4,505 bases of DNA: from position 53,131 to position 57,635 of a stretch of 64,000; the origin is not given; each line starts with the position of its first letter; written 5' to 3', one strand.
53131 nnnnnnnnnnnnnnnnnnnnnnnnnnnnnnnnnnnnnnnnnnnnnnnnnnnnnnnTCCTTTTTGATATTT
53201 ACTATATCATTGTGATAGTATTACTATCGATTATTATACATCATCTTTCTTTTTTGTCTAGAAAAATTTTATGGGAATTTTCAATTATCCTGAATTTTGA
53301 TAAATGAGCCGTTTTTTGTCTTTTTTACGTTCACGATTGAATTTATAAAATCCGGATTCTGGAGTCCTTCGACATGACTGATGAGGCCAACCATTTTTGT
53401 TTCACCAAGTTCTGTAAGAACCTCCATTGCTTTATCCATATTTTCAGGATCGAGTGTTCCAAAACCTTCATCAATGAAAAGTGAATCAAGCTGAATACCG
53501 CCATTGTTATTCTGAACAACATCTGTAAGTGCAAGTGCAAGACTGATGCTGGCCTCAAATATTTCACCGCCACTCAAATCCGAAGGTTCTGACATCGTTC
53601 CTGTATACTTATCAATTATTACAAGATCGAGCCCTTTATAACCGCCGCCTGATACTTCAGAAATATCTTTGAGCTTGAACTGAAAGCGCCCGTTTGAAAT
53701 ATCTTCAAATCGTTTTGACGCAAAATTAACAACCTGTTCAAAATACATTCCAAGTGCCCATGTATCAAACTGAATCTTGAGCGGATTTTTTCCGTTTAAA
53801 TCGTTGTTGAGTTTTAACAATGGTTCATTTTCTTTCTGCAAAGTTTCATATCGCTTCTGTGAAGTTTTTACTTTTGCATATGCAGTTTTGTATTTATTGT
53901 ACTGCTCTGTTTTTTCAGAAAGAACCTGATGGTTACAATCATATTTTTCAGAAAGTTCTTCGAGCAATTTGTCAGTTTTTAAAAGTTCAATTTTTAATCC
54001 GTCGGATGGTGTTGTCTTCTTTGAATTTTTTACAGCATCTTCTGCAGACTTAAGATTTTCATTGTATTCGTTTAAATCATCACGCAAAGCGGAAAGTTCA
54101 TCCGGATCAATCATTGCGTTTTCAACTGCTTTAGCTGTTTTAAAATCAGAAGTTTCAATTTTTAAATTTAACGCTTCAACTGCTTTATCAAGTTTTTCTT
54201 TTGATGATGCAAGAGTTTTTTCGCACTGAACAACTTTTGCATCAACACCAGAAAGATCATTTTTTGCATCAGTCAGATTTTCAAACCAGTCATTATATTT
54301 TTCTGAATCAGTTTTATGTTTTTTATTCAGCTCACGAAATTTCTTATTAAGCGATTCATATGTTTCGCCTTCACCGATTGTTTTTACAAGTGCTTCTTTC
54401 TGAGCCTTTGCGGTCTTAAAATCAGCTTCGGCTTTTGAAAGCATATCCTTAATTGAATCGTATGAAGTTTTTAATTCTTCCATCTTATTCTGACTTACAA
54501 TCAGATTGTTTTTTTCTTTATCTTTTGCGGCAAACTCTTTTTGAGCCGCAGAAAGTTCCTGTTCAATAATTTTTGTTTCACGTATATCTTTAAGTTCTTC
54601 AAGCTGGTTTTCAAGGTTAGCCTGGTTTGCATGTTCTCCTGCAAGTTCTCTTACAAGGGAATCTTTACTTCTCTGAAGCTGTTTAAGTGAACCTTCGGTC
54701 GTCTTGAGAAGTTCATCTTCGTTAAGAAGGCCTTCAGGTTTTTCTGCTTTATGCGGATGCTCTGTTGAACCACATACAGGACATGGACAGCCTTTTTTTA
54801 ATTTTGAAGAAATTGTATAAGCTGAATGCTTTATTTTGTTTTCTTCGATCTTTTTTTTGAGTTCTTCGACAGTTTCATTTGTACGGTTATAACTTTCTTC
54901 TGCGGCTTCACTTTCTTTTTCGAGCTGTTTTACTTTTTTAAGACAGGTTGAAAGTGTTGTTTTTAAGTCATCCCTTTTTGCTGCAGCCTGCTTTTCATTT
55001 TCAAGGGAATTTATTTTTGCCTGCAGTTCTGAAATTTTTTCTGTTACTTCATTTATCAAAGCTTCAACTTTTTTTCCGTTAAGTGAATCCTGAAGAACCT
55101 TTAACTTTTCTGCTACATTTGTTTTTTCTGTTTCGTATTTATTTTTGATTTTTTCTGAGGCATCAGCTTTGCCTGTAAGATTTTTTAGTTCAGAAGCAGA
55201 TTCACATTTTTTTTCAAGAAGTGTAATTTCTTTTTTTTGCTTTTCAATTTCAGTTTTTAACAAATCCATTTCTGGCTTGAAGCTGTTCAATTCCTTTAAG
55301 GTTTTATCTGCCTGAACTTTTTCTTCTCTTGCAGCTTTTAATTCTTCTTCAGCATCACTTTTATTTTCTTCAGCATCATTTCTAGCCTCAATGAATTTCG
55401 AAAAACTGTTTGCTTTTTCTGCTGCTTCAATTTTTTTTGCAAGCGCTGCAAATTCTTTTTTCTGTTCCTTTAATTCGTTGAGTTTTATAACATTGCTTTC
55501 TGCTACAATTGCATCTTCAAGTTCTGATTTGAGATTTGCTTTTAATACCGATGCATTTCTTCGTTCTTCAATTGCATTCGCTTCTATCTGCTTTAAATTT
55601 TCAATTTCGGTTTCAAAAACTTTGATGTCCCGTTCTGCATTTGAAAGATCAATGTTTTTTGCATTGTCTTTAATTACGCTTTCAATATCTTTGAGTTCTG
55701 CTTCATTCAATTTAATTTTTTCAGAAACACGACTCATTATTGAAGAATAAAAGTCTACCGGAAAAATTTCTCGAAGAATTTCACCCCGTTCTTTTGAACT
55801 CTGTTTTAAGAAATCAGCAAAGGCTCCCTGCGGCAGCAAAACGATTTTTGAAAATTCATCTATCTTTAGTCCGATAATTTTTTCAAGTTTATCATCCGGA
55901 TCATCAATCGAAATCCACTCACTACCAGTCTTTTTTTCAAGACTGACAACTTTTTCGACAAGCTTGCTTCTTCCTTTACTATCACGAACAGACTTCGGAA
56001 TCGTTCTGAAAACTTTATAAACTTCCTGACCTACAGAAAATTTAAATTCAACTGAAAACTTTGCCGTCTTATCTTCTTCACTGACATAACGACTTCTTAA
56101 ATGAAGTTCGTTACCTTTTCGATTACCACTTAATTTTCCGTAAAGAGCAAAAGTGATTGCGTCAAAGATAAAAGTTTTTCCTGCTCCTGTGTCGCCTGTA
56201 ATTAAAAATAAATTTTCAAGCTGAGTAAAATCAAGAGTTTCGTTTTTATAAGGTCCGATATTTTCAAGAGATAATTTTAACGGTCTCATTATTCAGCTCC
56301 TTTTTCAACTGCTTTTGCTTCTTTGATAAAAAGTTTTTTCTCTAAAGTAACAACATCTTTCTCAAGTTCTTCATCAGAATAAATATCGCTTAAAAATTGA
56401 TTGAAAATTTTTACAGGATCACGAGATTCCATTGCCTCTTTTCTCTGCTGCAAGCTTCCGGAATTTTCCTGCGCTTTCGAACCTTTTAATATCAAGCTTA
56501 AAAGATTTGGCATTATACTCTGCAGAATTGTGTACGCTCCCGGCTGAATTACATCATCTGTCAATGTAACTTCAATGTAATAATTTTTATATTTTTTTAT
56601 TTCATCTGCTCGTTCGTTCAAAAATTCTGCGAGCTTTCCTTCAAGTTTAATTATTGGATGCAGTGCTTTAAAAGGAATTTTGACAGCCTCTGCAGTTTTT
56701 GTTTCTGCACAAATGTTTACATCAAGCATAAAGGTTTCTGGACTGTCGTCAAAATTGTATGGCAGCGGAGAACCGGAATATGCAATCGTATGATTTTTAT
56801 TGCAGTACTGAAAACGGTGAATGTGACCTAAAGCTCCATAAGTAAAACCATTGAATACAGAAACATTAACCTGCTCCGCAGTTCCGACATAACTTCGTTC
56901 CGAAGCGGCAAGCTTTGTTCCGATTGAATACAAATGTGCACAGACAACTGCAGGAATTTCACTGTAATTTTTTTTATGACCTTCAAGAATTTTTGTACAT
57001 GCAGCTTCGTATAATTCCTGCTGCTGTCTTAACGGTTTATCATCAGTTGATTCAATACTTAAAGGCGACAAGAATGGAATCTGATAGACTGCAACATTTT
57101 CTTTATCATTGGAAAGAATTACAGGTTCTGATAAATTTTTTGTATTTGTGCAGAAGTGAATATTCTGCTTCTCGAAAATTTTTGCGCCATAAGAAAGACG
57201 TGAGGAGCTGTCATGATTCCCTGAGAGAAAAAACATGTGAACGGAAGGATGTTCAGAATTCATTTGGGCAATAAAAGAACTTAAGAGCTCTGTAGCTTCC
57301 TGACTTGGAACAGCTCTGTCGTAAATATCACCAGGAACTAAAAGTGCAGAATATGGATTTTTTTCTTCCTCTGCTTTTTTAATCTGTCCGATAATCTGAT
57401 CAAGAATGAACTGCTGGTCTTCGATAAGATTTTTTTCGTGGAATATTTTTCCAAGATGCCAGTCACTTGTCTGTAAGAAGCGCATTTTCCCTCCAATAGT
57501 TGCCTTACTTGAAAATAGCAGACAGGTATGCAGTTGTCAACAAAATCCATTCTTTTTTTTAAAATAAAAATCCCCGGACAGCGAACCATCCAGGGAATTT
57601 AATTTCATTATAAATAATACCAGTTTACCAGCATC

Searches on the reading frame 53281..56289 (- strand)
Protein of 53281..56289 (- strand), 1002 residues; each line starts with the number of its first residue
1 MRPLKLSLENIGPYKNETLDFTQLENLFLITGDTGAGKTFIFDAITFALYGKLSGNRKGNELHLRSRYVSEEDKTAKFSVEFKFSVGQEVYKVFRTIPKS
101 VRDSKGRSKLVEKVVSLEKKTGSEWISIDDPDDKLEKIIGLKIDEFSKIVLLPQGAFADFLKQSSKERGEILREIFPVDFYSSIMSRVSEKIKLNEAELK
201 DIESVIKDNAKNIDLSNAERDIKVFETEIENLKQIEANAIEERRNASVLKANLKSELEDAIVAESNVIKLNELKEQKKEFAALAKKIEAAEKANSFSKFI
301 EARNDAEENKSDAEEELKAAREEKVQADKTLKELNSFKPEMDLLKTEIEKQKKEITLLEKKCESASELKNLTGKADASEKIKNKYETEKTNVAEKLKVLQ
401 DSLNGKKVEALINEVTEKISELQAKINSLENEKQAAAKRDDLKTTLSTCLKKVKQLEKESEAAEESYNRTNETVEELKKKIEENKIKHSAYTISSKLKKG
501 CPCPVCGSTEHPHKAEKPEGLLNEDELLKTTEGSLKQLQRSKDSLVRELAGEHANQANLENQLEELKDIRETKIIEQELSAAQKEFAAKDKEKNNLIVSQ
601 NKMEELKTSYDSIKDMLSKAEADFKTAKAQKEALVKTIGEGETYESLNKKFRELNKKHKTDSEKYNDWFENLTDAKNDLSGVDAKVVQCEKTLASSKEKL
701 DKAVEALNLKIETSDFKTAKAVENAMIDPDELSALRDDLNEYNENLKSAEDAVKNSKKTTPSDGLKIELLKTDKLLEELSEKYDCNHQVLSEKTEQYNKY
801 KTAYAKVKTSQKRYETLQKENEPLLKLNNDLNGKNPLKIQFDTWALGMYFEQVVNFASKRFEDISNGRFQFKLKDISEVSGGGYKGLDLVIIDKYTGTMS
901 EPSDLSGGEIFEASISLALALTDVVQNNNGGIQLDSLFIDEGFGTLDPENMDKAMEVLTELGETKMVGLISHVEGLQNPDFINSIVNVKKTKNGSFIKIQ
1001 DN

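Call 70: search_protein_families(library=pfam, proteins=[window:53281-56289:-], max_evalue=0.001)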
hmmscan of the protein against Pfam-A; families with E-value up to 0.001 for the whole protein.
window:53281-56289:- (1002 aa): 4 families
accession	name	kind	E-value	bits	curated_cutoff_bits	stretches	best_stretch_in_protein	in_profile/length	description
PF13476.12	AAA_23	-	8e-22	79.3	27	1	5-291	1-197/201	AAA domain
PF13558.12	SbcC_Walker_B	-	4.2e-09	37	27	1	898-959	26-89/90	SbcC/RAD50-like, Walker B motif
PF13555.12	AAA_29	-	5.9e-06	26.4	27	1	6-52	4-49/61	P-loop containing region of AAA domain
PF02463.25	SMC_N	-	1.1e-05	25.4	40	0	5-85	4-84/220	RecF/RecN/SMC N terminal domain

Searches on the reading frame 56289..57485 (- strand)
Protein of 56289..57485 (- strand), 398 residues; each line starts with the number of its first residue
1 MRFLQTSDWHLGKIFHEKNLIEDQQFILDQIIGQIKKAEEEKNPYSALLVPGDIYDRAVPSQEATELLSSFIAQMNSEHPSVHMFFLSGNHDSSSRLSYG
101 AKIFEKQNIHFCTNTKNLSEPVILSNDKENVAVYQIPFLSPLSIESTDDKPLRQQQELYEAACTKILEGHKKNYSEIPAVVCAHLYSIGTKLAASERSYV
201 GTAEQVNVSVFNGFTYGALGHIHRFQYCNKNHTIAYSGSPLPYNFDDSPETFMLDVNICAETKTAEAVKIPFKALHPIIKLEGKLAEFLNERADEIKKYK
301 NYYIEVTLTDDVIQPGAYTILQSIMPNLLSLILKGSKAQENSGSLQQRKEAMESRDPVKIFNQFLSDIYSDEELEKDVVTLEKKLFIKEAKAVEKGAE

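Call 70: search_protein_families(library=pfam, proteins=[window:56289-57485:-], max_evalue=0.001)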
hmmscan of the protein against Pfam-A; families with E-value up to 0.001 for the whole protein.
window:56289-57485:- (398 aa): 2 families
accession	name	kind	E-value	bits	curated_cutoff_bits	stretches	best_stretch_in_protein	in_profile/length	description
PF00149.33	Metallophos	-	4.8e-12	47.1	21.5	1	1-224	1-190/191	Calcineurin-like phosphoesterase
PF12320.13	SbcD_C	-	2e-10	41.4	24.4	1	275-366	2-91/94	Type 5 capsule protein repressor C-terminal domain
